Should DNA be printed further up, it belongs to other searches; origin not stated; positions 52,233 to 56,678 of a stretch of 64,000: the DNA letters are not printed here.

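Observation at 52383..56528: FAAL-ACAD-ACP tridomain: lipoinitiation with built-in acyl-ACP dehydrogenase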

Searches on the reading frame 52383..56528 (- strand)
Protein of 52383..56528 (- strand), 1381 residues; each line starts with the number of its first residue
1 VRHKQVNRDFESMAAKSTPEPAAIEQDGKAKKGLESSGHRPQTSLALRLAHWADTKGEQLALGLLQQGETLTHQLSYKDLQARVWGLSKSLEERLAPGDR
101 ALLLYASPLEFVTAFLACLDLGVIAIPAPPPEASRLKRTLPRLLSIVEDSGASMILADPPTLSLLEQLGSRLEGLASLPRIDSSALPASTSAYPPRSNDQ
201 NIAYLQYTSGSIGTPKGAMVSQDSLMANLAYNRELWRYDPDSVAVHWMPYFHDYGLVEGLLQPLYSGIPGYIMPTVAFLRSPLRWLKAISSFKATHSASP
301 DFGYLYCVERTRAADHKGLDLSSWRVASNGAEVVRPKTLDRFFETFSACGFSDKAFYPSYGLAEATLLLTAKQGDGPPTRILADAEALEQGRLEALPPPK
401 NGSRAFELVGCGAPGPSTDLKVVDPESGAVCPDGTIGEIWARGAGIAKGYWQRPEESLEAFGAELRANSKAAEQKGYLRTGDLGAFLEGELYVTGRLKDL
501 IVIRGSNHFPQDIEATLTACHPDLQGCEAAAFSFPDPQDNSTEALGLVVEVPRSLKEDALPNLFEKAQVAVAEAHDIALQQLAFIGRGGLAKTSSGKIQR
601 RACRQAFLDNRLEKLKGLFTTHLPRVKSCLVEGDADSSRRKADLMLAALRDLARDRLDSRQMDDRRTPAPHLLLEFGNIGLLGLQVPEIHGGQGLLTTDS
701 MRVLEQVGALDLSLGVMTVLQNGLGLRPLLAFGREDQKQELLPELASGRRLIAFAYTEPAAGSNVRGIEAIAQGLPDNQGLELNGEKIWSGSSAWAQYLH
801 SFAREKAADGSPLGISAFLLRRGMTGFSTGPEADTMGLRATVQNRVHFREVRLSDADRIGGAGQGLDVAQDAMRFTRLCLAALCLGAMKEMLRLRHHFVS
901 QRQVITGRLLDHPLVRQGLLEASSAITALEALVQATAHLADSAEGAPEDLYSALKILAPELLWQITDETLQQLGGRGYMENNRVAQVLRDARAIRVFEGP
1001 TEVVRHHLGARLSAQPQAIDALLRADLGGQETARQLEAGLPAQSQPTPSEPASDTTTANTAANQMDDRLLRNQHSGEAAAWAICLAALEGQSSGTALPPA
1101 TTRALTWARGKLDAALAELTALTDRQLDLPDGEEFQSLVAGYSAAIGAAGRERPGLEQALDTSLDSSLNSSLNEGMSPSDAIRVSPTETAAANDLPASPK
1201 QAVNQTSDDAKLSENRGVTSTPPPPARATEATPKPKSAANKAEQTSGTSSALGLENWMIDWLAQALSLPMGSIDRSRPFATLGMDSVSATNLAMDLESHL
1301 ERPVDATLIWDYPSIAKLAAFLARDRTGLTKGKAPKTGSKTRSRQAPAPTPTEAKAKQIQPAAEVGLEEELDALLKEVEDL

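Call 5: search_protein_families(library=pfam, proteins=[window:52383-56528:-], max_evalue=0.01)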
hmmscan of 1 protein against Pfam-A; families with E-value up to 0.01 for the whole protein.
window:52383-56528:- (1381 aa): 7 families
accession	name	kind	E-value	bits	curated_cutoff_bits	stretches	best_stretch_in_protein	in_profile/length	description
PF00501.34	AMP-binding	-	3.4e-56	191.2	29.9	1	53-451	5-384/384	AMP-binding enzyme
PF00441.29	Acyl-CoA_dh_1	-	2.9e-30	105.8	22.4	1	863-1012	1-149/150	Acyl-CoA dehydrogenase, C-terminal domain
PF02771.21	Acyl-CoA_dh_N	-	1.8e-18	67.4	22.9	1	644-748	6-112/113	Acyl-CoA dehydrogenase, N-terminal domain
PF02770.24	Acyl-CoA_dh_M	-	1.1e-16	61.2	33.3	1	753-851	1-97/97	Acyl-CoA dehydrogenase, middle domain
PF00550.31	PP-binding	-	1.9e-10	41.3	20.8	1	1260-1322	5-67/67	Phosphopantetheine attachment site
PF23024.1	AMP-dom_DIP2-like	-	1.8e-09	38.1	27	1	499-614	2-107/110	Disco-interacting protein 2-like, AMP domain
PF08028.16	Acyl-CoA_dh_2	-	7.2e-08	33.2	22.7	1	878-998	1-130/134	Acyl-CoA dehydrogenase, C-terminal domain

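Call 6: search_protein_families(library=ncbifam, proteins=[window:52383-56528:-], max_evalue=0.01)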
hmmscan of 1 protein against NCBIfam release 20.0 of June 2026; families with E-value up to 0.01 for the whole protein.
window:52383-56528:- (1381 aa): 120 families (the best 25 are shown)
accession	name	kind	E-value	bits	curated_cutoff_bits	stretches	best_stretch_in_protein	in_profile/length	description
NF004282.0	PRK05691.1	subfamily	5.6e-137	457.4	4090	1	43-616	9-567/4334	non-ribosomal peptide synthase/polyketide synthase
NF004509.1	PRK05850.1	subfamily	2.7e-119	399.1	775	1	69-615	32-576/578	fatty-acid--AMP ligase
NF006624.1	PRK09192.1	subfamily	3e-106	356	600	1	69-612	39-565/567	fatty acyl-AMP ligase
NF009124.0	PRK12476.1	subfamily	2.7e-98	329.7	922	1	68-613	62-610/612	fatty acyl-AMP ligase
NF038337.1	FAAL_FadD21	exception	1e-97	328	1100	1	71-616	35-578/579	fatty-acid--AMP ligase FAAL21/FadD21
NF038339.3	FAAL_FadD32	equivalog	4.8e-96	322.3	975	1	51-612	26-613/625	long-chain-fatty-acid--AMP ligase FadD32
NF038338.1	FAAL_FadD28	exception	5.5e-88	295.8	1100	1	70-615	34-578/580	fatty-acid--AMP ligase FAAL28/FadD28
NF040633.1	FadD32_Coryne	exception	2.1e-84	284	875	1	70-608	58-613/614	FadD32-like long-chain-fatty-acid--AMP ligase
NF005850.0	PRK07768.1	subfamily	1.7e-77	260.9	572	1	73-607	28-543/545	long-chain-fatty-acid--CoA ligase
NF004510.0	PRK05851.1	equivalog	1.5e-52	178.5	621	1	144-607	101-520/525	long-chain-fatty acid--ACP ligase MbtM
NF058590.1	AcCoDHFadEBacil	equivalog_domain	5.9e-51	173.7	600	1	671-1005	57-403/586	acyl-CoA dehydrogenase FadE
TIGR01733.1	AA-adenyl-dom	subfamily_domain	4.5e-42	144.3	317.4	1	76-523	1-403/409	amino acid adenylation domain-containing protein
NF004837.0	PRK06187.1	subfamily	3.6e-40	137.7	476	1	70-612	33-527/531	long-chain-fatty-acid--CoA ligase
NF042972.1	AcrlCoAredClosAcrC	equivalog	1.2e-38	132.8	640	1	671-1005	40-369/378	acryloyl-CoA reductase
NF045652.1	ProlPCPDhRedW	equivalog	4.5e-38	131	650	1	645-1007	7-368/376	L-prolyl-[peptidyl-carrier protein] dehydrogenase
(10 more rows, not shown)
